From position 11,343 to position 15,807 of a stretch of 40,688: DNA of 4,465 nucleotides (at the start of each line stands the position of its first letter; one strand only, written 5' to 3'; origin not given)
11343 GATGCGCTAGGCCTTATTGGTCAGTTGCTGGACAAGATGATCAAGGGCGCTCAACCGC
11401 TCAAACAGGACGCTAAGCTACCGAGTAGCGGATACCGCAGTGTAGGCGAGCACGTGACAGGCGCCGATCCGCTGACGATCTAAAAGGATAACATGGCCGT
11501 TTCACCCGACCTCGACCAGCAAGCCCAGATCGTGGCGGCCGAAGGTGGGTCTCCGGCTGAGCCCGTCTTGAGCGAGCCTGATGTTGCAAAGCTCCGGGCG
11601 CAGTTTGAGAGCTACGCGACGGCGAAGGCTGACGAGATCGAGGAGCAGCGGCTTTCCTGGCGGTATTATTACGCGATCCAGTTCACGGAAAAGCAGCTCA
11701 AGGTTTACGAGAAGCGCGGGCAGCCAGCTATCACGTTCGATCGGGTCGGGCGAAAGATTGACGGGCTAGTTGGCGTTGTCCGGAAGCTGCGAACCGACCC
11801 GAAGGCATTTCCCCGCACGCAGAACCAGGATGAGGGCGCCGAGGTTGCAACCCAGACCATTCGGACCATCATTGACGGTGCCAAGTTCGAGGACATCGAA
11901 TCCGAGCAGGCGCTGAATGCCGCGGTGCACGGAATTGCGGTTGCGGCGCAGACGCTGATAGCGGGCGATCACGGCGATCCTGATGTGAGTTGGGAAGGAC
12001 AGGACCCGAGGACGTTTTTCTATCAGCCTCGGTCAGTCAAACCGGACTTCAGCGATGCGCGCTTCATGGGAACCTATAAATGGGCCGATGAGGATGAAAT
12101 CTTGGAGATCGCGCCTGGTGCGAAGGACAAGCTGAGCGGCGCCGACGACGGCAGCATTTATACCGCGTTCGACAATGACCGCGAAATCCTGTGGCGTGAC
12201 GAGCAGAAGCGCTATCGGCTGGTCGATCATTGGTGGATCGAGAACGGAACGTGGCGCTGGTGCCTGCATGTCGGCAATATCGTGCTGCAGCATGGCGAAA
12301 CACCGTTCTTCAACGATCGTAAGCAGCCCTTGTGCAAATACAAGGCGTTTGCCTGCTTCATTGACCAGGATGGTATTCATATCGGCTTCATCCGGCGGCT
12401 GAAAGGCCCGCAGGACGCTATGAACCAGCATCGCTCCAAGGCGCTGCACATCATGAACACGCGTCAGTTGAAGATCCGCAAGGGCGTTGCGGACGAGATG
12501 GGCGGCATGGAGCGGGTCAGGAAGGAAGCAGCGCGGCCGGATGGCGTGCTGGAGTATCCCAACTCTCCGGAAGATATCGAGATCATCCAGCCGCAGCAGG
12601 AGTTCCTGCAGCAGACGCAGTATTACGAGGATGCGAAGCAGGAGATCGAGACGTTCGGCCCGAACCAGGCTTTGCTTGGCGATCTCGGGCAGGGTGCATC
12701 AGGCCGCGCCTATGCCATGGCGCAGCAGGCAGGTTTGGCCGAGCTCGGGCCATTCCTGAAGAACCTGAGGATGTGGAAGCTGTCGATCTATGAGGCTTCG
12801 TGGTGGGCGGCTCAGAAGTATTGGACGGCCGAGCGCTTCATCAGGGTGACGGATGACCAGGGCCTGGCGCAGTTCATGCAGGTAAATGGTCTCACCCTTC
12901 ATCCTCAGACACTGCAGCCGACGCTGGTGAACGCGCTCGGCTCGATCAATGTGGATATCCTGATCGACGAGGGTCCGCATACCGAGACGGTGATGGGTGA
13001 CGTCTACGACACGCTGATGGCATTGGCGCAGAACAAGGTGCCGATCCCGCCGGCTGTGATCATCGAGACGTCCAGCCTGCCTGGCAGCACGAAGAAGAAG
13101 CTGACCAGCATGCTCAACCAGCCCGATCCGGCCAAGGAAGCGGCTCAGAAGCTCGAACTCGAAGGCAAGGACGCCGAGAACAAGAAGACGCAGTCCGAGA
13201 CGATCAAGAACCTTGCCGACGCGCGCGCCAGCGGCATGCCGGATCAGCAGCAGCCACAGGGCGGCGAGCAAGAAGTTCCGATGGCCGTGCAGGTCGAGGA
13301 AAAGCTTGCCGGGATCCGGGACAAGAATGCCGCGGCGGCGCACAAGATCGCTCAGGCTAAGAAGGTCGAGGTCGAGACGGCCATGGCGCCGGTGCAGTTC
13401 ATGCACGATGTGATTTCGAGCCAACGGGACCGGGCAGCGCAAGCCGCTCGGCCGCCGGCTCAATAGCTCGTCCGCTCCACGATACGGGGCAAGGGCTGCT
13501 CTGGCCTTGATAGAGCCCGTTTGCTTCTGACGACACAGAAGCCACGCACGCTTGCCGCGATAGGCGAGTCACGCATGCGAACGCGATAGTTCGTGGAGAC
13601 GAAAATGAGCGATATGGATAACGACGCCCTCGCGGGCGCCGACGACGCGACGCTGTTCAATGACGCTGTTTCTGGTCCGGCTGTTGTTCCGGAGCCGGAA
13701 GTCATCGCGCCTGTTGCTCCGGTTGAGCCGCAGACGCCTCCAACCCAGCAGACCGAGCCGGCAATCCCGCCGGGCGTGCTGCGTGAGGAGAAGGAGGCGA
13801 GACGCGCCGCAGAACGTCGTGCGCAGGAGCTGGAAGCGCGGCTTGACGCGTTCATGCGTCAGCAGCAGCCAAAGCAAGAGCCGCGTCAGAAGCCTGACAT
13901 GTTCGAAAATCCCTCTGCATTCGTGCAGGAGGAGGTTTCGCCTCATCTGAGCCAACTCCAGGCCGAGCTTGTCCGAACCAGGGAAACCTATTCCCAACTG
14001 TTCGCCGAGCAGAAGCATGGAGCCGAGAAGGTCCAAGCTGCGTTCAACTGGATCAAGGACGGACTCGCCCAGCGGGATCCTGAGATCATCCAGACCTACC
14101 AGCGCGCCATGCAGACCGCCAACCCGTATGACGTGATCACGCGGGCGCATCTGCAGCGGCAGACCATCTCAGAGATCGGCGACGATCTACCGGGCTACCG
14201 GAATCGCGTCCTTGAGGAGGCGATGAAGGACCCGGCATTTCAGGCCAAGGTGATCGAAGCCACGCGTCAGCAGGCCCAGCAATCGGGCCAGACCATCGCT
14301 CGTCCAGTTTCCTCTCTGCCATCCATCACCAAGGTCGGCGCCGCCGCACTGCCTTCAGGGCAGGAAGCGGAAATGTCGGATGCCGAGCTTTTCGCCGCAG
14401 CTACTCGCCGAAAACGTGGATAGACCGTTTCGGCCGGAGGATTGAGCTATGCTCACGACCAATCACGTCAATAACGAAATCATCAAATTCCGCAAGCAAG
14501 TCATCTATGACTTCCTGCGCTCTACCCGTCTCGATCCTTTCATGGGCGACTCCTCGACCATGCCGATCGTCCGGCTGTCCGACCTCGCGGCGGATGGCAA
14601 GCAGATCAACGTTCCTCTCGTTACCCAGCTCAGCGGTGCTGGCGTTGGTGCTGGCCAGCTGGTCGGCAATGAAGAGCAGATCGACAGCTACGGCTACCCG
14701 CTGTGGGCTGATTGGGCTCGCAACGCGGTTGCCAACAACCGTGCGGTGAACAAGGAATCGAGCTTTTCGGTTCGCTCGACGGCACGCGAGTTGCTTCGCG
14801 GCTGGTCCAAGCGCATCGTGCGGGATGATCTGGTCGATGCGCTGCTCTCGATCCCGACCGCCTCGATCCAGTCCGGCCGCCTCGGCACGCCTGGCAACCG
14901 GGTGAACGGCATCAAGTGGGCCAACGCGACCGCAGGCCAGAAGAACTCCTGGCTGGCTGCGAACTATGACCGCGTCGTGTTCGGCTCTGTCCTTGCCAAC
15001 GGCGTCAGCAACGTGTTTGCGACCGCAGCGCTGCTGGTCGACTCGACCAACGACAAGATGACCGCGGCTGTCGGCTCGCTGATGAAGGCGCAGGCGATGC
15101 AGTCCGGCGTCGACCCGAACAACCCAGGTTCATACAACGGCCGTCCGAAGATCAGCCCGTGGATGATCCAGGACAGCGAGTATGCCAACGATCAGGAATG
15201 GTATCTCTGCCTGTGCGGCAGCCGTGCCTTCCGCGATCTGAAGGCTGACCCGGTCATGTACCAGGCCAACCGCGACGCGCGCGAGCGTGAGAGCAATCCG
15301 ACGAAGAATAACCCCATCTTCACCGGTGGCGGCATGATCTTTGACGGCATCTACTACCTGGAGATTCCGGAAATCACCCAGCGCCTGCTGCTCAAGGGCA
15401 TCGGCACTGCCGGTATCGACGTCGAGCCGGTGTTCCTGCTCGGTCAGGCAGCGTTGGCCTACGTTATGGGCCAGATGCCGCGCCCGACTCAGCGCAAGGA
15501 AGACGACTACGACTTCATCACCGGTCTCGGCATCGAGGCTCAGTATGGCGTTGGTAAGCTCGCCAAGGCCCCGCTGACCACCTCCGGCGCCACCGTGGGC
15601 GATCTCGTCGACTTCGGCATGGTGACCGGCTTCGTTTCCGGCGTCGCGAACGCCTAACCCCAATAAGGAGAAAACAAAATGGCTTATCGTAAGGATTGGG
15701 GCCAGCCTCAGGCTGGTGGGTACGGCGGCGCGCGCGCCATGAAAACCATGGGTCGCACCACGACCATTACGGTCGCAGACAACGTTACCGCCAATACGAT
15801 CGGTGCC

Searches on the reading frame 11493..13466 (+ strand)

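Call 89: search_protein_families(library=phrogs, proteins=[window:11493-13466:+], max_evalue=0.00001)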
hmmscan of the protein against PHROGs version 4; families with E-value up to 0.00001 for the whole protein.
window:11493-13466:+ (657 aa): 2 families
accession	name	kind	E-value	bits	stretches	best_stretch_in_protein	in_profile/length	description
phrog_156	-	head and packaging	2.8e-76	258.4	1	32-632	13-637/681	portal protein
phrog_18470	-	head and packaging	6.5e-06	26.5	0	57-214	47-205/232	portal protein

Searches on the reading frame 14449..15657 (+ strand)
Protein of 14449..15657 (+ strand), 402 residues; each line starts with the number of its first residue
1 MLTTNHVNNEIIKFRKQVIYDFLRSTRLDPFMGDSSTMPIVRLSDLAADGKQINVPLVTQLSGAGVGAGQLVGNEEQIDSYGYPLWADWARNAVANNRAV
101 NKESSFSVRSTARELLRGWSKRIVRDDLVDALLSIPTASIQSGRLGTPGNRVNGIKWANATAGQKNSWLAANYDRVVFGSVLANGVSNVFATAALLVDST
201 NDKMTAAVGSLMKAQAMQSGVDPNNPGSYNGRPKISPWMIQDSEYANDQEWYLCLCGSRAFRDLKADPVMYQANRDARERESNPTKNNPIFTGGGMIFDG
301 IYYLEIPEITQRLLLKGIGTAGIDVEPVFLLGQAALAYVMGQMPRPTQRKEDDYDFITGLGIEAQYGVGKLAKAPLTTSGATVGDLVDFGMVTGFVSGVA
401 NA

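Call 89: search_protein_families(library=phrogs, proteins=[window:14449-15657:+], max_evalue=0.00001)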
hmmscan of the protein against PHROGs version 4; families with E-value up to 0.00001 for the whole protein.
window:14449-15657:+ (402 aa): 1 family
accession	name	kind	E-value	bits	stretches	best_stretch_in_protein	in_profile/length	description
phrog_334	-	head and packaging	3.2e-45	155.8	1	8-395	11-376/381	major head protein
